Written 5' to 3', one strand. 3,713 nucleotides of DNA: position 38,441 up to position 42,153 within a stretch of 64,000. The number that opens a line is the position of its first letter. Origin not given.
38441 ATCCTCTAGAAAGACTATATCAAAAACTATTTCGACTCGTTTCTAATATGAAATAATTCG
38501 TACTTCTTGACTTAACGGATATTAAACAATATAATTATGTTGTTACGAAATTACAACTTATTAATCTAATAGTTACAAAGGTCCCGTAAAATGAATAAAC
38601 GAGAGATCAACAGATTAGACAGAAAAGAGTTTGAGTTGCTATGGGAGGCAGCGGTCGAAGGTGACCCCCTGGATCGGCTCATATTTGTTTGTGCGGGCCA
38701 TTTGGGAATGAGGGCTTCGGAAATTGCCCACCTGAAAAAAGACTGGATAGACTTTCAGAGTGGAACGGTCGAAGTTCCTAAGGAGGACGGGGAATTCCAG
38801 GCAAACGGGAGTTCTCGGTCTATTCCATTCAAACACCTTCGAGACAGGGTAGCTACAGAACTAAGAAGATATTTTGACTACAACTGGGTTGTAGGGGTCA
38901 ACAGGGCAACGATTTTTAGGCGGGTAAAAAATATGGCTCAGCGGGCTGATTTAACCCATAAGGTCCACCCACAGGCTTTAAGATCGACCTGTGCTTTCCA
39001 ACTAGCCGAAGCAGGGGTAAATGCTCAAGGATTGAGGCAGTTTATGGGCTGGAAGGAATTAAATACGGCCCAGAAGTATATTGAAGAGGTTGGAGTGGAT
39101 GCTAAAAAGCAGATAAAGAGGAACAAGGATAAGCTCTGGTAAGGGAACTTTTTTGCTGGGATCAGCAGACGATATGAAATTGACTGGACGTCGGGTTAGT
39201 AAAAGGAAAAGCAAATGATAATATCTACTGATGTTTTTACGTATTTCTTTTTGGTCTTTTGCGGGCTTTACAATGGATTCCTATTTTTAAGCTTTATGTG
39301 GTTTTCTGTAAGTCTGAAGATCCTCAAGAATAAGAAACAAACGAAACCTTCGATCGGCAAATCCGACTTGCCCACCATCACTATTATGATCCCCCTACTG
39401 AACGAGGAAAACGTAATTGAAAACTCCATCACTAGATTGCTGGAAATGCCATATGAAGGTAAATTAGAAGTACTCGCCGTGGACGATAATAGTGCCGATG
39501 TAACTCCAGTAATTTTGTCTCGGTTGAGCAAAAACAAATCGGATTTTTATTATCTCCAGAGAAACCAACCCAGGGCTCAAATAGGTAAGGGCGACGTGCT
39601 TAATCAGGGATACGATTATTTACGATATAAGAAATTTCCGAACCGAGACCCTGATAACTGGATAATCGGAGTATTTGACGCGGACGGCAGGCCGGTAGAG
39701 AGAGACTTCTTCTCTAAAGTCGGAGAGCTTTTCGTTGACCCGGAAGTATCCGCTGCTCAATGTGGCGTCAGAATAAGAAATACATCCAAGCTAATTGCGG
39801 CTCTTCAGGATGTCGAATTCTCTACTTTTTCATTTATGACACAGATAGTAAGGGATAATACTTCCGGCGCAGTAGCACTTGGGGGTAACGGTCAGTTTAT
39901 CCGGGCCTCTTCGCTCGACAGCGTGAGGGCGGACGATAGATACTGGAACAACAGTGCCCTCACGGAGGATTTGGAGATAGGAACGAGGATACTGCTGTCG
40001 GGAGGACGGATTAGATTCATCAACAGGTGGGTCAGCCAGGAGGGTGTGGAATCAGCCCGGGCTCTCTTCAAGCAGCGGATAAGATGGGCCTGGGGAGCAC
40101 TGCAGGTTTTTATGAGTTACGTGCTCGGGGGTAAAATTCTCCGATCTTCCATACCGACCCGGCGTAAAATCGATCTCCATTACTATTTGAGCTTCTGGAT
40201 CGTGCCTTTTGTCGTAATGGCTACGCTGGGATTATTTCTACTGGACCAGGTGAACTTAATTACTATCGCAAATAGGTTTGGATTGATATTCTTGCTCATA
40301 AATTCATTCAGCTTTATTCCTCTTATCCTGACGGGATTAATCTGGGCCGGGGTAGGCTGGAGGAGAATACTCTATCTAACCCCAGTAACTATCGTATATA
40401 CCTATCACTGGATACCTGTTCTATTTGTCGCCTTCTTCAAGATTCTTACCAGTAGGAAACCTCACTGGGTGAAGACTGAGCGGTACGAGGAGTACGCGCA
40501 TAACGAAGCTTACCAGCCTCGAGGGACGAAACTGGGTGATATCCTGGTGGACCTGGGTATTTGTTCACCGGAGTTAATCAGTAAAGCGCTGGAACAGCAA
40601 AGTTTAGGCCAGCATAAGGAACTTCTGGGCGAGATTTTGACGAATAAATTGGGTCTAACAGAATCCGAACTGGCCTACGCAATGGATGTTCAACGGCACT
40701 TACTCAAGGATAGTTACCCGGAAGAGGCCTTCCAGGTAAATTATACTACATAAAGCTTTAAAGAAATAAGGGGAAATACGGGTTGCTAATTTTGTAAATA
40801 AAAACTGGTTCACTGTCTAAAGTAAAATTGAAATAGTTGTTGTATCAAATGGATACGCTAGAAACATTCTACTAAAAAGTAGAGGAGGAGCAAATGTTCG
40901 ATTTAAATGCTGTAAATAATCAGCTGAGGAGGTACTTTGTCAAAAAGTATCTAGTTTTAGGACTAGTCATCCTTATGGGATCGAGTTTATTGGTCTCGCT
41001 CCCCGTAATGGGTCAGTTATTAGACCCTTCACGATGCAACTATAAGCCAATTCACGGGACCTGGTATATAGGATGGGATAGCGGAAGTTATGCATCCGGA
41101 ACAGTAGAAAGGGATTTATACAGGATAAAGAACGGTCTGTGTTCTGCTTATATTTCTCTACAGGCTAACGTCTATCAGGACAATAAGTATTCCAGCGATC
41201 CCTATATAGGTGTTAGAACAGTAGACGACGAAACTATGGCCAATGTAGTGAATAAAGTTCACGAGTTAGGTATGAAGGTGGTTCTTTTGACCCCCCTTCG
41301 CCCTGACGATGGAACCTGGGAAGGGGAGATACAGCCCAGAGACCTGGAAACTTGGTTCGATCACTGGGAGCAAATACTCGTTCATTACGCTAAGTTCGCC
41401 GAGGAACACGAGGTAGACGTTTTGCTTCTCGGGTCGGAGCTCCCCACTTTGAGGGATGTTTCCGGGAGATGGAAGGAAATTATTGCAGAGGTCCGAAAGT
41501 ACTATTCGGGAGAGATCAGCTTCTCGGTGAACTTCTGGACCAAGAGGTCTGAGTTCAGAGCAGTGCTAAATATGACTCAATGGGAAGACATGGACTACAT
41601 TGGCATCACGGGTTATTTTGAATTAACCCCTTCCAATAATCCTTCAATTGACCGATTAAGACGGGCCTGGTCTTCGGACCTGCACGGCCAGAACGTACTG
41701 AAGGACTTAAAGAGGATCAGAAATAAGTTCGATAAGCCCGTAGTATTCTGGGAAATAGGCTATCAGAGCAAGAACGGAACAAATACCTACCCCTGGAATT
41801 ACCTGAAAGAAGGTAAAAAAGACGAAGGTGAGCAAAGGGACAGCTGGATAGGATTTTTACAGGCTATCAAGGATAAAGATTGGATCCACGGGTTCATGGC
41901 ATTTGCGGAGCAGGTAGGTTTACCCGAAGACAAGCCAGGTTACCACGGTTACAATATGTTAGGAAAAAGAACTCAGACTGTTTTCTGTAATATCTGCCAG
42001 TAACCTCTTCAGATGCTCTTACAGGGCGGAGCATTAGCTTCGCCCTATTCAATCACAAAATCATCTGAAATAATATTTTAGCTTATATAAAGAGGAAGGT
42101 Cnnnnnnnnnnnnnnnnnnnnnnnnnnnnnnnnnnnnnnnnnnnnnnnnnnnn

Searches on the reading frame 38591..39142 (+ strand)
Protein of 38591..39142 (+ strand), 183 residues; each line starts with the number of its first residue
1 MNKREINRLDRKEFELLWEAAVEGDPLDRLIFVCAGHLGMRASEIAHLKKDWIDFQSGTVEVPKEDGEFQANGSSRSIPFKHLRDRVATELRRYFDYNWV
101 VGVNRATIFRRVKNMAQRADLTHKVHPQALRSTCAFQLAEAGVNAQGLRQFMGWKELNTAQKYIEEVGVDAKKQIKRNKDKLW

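Call 76: search_protein_families(library=pfam, proteins=[window:38591-39142:+], max_evalue=0.00001)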
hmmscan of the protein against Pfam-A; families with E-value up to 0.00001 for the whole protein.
window:38591-39142:+ (183 aa): 1 family
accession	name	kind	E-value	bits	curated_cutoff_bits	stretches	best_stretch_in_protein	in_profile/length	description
PF00589.27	Phage_integrase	-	2.1e-19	70.4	27.1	1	8-165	2-167/172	Phage integrase family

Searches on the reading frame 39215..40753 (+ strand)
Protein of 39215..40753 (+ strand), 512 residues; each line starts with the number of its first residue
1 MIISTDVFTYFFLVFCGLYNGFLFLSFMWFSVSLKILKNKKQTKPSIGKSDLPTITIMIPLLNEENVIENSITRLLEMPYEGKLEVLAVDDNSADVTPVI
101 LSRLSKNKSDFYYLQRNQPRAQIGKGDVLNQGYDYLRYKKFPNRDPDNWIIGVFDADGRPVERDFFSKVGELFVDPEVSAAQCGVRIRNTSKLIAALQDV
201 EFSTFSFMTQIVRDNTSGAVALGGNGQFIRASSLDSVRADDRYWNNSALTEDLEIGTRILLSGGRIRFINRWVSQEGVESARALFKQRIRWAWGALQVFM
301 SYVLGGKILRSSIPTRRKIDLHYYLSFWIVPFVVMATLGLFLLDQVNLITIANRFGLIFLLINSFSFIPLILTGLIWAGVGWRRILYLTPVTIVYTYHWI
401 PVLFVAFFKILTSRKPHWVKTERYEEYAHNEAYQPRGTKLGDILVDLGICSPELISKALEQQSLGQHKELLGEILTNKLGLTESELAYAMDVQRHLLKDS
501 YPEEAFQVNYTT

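Call 10: search_protein_families(library=pfam, proteins=[window:39215-40753:+], max_evalue=0.00001)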
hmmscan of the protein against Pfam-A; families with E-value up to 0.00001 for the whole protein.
window:39215-40753:+ (512 aa): 3 families
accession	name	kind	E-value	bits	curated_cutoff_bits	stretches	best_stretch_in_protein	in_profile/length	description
PF13632.12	Glyco_trans_2_3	-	2.1e-18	67.3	27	1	151-407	2-194/198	Glycosyl transferase family group 2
PF13641.12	Glyco_tranf_2_3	-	3.3e-16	60.4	27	1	53-292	1-228/230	Glycosyltransferase like family 2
PF00535.33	Glycos_transf_2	-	7.6e-13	49.2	23.3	1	56-213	1-144/168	Glycosyl transferase family 2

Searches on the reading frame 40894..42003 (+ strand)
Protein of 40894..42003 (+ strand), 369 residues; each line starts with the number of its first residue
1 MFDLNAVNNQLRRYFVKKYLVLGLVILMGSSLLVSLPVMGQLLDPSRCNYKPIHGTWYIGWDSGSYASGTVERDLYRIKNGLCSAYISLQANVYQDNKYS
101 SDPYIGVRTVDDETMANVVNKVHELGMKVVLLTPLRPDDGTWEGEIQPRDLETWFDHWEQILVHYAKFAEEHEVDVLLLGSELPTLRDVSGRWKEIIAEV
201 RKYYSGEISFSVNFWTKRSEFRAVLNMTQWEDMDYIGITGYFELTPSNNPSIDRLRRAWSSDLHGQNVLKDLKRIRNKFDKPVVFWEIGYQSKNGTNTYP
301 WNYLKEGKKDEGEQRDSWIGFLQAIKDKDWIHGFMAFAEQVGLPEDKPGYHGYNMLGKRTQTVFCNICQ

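Call 10: search_protein_families(library=pfam, proteins=[window:40894-42003:+], max_evalue=0.00001)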
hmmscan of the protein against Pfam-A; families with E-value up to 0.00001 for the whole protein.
window:40894-42003:+ (369 aa): 1 family
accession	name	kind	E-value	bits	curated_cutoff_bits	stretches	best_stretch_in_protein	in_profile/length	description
PF22612.2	GH113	-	1.2e-44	153.2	27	1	56-339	2-268/289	Glycoside Hydrolase Family 113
